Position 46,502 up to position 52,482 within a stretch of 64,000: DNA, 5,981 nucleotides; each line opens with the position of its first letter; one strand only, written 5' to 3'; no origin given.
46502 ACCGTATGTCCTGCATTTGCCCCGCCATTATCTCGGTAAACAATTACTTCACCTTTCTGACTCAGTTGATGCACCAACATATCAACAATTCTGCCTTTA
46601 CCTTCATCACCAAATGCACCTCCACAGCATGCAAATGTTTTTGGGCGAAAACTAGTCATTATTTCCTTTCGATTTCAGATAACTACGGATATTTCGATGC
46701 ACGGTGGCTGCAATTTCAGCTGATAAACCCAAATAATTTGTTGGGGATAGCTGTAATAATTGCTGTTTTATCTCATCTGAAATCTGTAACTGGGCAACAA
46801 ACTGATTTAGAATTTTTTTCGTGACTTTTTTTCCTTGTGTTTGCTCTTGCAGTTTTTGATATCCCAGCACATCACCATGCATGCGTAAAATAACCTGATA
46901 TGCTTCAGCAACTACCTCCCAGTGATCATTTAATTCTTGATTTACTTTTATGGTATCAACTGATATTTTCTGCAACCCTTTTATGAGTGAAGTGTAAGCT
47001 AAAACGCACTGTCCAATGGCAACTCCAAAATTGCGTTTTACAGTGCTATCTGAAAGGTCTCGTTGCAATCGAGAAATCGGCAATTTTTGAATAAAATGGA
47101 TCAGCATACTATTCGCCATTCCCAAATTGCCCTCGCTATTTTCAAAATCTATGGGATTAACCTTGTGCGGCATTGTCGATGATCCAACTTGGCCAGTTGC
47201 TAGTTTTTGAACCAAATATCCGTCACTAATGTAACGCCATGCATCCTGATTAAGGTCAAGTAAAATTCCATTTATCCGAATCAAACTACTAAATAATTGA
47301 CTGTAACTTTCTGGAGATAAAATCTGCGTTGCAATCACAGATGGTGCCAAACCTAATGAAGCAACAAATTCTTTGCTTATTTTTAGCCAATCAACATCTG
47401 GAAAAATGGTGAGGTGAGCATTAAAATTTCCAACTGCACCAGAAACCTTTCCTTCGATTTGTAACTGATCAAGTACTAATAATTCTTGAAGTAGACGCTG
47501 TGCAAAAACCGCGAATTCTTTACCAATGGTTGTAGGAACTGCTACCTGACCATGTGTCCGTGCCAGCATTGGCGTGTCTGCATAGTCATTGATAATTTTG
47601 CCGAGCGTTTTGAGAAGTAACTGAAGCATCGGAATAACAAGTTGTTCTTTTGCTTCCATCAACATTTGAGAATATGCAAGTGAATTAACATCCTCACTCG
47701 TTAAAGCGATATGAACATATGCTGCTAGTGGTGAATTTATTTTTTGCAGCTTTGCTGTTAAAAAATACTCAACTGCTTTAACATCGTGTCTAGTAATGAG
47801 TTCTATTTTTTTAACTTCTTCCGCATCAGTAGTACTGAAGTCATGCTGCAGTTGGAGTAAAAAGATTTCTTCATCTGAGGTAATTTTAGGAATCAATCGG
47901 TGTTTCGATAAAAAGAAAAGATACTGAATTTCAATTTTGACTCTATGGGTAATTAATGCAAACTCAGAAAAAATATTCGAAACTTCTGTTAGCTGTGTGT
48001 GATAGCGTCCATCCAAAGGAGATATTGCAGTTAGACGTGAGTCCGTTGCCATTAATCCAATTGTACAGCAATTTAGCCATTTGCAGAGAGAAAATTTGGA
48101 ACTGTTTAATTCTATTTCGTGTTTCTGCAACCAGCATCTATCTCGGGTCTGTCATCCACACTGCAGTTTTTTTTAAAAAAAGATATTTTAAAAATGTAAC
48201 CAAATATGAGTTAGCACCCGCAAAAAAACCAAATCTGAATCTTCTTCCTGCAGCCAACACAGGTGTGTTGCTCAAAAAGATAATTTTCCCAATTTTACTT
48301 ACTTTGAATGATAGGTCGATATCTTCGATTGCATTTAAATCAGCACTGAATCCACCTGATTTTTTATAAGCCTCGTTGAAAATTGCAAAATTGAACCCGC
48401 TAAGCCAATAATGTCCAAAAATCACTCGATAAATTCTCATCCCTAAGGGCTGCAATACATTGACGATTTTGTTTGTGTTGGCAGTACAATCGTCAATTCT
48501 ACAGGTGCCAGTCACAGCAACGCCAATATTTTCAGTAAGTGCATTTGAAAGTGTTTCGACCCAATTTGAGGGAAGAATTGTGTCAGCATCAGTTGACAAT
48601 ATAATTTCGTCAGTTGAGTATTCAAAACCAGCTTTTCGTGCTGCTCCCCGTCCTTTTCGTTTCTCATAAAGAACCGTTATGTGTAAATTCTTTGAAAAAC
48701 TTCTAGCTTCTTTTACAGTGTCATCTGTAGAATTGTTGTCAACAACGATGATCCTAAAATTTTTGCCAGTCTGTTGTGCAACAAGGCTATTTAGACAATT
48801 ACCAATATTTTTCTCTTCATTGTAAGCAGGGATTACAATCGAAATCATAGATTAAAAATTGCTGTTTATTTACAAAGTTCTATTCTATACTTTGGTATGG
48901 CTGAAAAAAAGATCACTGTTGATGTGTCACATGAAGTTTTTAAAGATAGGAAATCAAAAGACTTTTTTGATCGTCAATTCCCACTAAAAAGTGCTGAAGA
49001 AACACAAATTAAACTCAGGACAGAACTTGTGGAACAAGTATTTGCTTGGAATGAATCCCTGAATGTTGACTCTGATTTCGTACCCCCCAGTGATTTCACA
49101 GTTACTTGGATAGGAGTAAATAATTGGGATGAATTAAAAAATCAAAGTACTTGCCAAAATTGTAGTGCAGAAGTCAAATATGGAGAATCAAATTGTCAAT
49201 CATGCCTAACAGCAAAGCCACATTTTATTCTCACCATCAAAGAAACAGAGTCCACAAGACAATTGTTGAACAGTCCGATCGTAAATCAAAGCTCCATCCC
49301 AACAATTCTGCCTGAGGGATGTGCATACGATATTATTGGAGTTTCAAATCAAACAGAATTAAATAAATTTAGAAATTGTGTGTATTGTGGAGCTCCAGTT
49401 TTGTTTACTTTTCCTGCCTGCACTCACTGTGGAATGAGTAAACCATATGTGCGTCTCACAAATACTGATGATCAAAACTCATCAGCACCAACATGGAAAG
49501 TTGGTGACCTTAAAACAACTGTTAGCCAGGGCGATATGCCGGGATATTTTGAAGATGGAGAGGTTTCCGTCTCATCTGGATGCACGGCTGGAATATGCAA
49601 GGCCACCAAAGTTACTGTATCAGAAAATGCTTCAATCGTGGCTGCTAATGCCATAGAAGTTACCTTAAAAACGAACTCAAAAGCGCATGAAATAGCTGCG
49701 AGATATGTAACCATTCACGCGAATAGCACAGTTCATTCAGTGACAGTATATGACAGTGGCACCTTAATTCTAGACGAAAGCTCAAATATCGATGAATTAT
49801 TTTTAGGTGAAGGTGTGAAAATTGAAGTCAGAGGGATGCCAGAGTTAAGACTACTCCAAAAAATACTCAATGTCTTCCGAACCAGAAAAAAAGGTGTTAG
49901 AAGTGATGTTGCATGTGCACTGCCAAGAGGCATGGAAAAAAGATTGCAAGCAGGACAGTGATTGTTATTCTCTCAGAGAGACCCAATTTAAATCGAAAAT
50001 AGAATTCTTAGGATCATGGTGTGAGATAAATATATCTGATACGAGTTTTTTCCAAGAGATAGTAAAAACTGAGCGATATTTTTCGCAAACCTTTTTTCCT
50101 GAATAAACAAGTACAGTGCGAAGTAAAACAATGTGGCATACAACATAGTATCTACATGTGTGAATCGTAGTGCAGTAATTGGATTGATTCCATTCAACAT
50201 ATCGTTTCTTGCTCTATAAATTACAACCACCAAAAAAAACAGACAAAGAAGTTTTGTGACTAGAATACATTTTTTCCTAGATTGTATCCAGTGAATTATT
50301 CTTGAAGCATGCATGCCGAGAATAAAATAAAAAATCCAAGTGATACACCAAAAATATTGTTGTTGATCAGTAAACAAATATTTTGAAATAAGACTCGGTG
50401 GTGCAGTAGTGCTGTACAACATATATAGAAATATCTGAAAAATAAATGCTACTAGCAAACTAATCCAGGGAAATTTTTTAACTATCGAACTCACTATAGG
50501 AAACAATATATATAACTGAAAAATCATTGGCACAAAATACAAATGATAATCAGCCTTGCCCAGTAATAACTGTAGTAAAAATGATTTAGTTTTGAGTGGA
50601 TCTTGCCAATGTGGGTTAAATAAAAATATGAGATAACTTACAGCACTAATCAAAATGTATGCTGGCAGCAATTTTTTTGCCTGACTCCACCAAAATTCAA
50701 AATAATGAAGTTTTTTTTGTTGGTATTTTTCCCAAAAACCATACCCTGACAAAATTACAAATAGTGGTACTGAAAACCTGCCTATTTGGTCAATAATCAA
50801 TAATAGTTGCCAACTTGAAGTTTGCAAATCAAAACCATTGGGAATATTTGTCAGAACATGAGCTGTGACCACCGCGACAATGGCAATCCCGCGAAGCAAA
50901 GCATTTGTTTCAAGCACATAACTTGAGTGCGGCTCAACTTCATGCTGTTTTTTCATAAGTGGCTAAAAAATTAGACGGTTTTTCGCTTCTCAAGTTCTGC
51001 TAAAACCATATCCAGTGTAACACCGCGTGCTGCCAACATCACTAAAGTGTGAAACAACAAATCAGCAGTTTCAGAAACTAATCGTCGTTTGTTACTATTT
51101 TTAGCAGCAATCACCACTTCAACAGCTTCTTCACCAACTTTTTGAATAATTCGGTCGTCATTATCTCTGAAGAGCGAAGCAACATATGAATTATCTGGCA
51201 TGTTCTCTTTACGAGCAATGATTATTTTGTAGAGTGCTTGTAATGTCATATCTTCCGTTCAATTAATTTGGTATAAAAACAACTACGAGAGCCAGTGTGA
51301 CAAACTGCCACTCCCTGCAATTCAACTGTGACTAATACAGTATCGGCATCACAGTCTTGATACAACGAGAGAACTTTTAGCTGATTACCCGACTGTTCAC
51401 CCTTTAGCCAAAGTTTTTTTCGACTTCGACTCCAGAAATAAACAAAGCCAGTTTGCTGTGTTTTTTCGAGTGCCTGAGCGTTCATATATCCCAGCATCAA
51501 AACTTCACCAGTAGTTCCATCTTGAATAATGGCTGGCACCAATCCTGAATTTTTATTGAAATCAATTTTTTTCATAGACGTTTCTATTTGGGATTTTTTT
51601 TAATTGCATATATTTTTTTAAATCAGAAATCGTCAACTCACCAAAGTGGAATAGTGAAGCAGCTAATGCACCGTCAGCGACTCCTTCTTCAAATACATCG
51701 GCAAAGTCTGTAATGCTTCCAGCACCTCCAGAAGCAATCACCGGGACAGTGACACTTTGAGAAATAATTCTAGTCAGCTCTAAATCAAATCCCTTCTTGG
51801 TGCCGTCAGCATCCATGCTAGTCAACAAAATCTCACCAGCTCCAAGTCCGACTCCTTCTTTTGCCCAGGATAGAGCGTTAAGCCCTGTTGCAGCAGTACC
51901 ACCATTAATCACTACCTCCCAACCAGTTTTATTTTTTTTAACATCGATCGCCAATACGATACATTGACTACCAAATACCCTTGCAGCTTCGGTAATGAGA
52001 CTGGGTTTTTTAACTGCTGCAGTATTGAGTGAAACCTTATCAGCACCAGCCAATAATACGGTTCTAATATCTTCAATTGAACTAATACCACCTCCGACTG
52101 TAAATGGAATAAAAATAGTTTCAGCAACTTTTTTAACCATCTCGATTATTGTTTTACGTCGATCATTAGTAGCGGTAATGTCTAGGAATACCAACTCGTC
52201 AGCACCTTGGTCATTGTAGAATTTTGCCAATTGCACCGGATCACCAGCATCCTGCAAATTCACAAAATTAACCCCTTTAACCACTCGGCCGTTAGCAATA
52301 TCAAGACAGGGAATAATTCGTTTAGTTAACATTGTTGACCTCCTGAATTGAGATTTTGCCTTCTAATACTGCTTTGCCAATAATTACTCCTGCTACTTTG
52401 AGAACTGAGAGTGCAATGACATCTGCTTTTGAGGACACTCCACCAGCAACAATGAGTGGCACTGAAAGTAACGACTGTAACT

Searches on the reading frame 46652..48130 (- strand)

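Call 43: search_protein_families(library=pfam, max_evalue=0.00001, proteins=[window:46652-48130:-])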
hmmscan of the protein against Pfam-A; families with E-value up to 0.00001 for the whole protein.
window:46652-48130:- (492 aa): 2 families
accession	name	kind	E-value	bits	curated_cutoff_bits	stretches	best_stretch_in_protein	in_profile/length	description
PF08328.16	ASL_C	-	2.8e-39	134.2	35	1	353-467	1-115/115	Adenylosuccinate lyase C-terminal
PF00206.25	Lyase_1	-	1.4e-36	126.9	27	1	88-334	54-305/312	Lyase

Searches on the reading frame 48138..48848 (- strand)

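Call 43: search_protein_families(library=pfam, max_evalue=0.00001, proteins=[window:48138-48848:-])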
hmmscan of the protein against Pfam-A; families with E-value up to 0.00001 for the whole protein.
window:48138-48848:- (236 aa): 3 families
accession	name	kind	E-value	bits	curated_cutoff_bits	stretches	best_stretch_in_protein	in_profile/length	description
PF00535.33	Glycos_transf_2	-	6.1e-32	111.3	23.3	1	3-141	1-132/168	Glycosyl transferase family 2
PF13641.12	Glyco_tranf_2_3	-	1e-12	49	27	1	2-184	3-195/230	Glycosyltransferase like family 2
PF10111.15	Glyco_tranf_2_2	-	1.1e-11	45.2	27.3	1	3-188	1-204/276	Glycosyltransferase like family 2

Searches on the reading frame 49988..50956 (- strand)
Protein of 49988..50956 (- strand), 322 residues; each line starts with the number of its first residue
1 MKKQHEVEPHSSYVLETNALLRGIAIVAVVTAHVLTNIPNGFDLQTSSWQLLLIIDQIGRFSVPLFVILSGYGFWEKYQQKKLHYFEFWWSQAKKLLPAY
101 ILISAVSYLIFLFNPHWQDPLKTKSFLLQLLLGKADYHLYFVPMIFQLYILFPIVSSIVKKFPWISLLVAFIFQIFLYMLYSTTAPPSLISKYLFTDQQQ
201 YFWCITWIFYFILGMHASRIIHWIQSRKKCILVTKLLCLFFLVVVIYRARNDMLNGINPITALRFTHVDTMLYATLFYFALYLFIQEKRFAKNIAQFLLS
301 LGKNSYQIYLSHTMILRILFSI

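Call 5: search_protein_families(library=pfam, proteins=[window:49988-50956:-])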
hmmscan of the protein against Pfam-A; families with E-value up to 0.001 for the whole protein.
window:49988-50956:- (322 aa): 1 family
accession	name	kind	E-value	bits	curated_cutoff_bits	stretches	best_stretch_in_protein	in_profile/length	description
PF01757.29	Acyl_transf_3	-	3.4e-35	122.1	31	1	20-320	6-294/326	Acyltransferase domain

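Call 6: search_protein_families(library=ncbifam, proteins=[window:49988-50956:-])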
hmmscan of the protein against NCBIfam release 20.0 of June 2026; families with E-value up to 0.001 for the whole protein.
window:49988-50956:- (322 aa): 0 families

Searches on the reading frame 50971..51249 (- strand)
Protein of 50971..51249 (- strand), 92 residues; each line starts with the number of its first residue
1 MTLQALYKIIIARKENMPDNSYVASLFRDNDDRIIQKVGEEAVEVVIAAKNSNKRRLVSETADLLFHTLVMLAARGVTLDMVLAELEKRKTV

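Call 5: search_protein_families(library=pfam, proteins=[window:50971-51249:-])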
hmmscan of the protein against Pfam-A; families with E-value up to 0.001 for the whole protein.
window:50971-51249:- (92 aa): 2 families
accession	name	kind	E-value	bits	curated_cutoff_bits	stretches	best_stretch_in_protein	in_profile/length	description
PF01503.22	PRA-PH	-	3.1e-24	85.6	21.3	1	4-89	2-85/86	Phosphoribosyl-ATP pyrophosphohydrolase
PF03819.22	MazG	-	0.00017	22.3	22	1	33-85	5-61/74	MazG nucleotide pyrophosphohydrolase domain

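Call 6: search_protein_families(library=ncbifam, proteins=[window:50971-51249:-])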
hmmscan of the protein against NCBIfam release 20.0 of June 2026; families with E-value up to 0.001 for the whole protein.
window:50971-51249:- (92 aa): 5 families
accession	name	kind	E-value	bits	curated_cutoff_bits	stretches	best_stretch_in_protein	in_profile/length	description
TIGR03188.1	histidine_hisI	equivalog_domain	1.6e-32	111.6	42.7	1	3-86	1-84/84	phosphoribosyl-ATP diphosphatase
NF001611.0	PRK00400.1-3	equivalog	2.5e-32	111.2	99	1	2-91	6-95/108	phosphoribosyl-ATP diphosphatase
NF001613.0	PRK00400.1-5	equivalog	2.1e-29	101.7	120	1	2-91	5-94/107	phosphoribosyl-ATP diphosphatase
NF002747.0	PRK02759.1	equivalog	3.6e-29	101.9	187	1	2-91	117-206/208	bifunctional phosphoribosyl-AMP cyclohydrolase/phosphoribosyl-ATP diphosphatase HisIE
NF001610.0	PRK00400.1-1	equivalog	2e-09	37.5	104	1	2-85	9-92/93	phosphoribosyl-ATP diphosphatase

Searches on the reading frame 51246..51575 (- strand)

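Call 5: search_protein_families(library=pfam, proteins=[window:51246-51575:-])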
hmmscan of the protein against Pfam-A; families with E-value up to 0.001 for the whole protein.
window:51246-51575:- (109 aa): 1 family
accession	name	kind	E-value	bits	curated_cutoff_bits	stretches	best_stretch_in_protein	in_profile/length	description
PF01502.23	PRA-CH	-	5e-32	110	27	1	27-101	1-74/74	Phosphoribosyl-AMP cyclohydrolase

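Call 6: search_protein_families(library=ncbifam, proteins=[window:51246-51575:-])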
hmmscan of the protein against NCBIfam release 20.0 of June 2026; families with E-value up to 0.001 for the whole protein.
window:51246-51575:- (109 aa): 2 families
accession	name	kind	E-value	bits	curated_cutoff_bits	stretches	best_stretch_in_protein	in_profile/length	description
NF002747.0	PRK02759.1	equivalog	2.1e-45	154.9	187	1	2-103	8-108/208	bifunctional phosphoribosyl-AMP cyclohydrolase/phosphoribosyl-ATP diphosphatase HisIE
NF000768.0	PRK00051.1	equivalog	2.5e-43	146.7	126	1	2-104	14-114/131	phosphoribosyl-AMP cyclohydrolase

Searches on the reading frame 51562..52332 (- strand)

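Call 5: search_protein_families(library=pfam, proteins=[window:51562-52332:-])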
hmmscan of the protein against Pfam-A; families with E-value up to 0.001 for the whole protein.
window:51562-52332:- (256 aa): 6 families
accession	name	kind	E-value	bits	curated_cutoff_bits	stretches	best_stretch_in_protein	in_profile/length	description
PF00977.27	His_biosynth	-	2e-85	286.3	23.6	1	5-234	1-228/228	Histidine biosynthesis protein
PF03060.21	NMO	-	5.3e-07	29.8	28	0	60-105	179-224/331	Nitronate monooxygenase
PF01207.24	Dus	-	2.3e-06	27.4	20.4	1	32-118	140-229/311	Dihydrouridine synthase (Dus)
PF02581.23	TMP-TENI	-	2.2e-05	24.4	27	0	40-103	112-177/180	Thiamine monophosphate synthase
PF05690.20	ThiG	-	4.1e-05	23.5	23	0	62-109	163-210/247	Thiazole biosynthesis protein ThiG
PF01180.27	DHO_dh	-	0.00043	20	27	0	61-111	225-277/291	Dihydroorotate dehydrogenase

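Call 6: search_protein_families(library=ncbifam, proteins=[window:51562-52332:-])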
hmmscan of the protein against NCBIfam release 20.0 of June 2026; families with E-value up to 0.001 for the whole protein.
window:51562-52332:- (256 aa): 28 families (the best 25 are shown)
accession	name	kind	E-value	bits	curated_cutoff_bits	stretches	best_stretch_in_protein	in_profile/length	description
TIGR00735.1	hisF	equivalog_domain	9.5e-110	365.8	294.55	1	1-248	1-252/254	imidazole glycerol phosphate synthase subunit HisF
TIGR03572.1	WbuZ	equivalog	9.3e-85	283.7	299.7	1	1-230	1-232/232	glycosyl amidation-associated protein WbuZ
NF038364.1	AglZ_HisF2_fam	equivalog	2.3e-69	233.5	310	1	2-232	1-232/248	AglZ/HisF2 family acetamidino modification protein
NF010112.0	PRK13585.1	equivalog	5e-43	147.4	243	1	5-242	4-238/241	1-(5-phosphoribosyl)-5-[(5-phosphoribosylamino)methylideneamino]imidazole-4-carboxamide isomerase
TIGR00007.1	TIGR00007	equivalog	3.6e-38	131.5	228.95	1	6-219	1-213/231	1-(5-phosphoribosyl)-5-[(5-phosphoribosylamino)methylideneamino]imidazole-4-carboxamide isomerase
TIGR01919.1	hisA-trpF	equivalog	1.2e-19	70.8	306.45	1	6-227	5-228/243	bifunctional 1-(5-phosphoribosyl)-5-((5-phosphoribosylamino)methylideneamino)imidazole-4-carboxamide isomerase/phosphoribosylanthranilate is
NF010113.0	PRK13586.1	equivalog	7.5e-19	68.3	238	1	5-218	3-212/232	1-(5-phosphoribosyl)-5-((5-phosphoribosylamino)methylideneamino)imidazole-4-carboxamide isomerase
NF010114.0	PRK13587.1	equivalog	2.1e-16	60.3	305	1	44-213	46-210/234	1-(5-phosphoribosyl)-5-((5-phosphoribosylamino)methylideneamino)imidazole-4-carboxamide isomerase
NF003156.0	PRK04128.1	equivalog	4e-13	49.8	285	1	5-240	3-226/231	1-(5-phosphoribosyl)-5-((5-phosphoribosylamino)methylideneamino)imidazole-4-carboxamide isomerase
TIGR02129.1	hisA_euk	equivalog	4.8e-11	42.8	229.3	1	8-231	5-241/255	phosphoribosylformimino-5-aminoimidazole carboxamide ribotide isomerase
NF010712.0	PRK14114.1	equivalog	2.8e-10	40.1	327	1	6-241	3-239/241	1-(5-phosphoribosyl)-5-((5-phosphoribosylamino)methylideneamino)imidazole-4-carboxamide isomerase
TIGR00734.1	hisAF_rel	hypoth_equivalog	3.1e-09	37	179.85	1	37-105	148-215/221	HisA/HisF family protein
NF003198.0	PRK04169.1-2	subfamily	3.3e-07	29.7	247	1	62-112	185-235/249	geranylgeranylglyceryl/heptaprenylglyceryl phosphate synthase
NF005574.0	PRK07259.1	equivalog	4.7e-07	29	269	1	63-115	226-278/304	dihydroorotate dehydrogenase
NF003966.0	PRK05458.1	equivalog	2.1e-06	27.3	344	0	157-218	164-225/327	GMP reductase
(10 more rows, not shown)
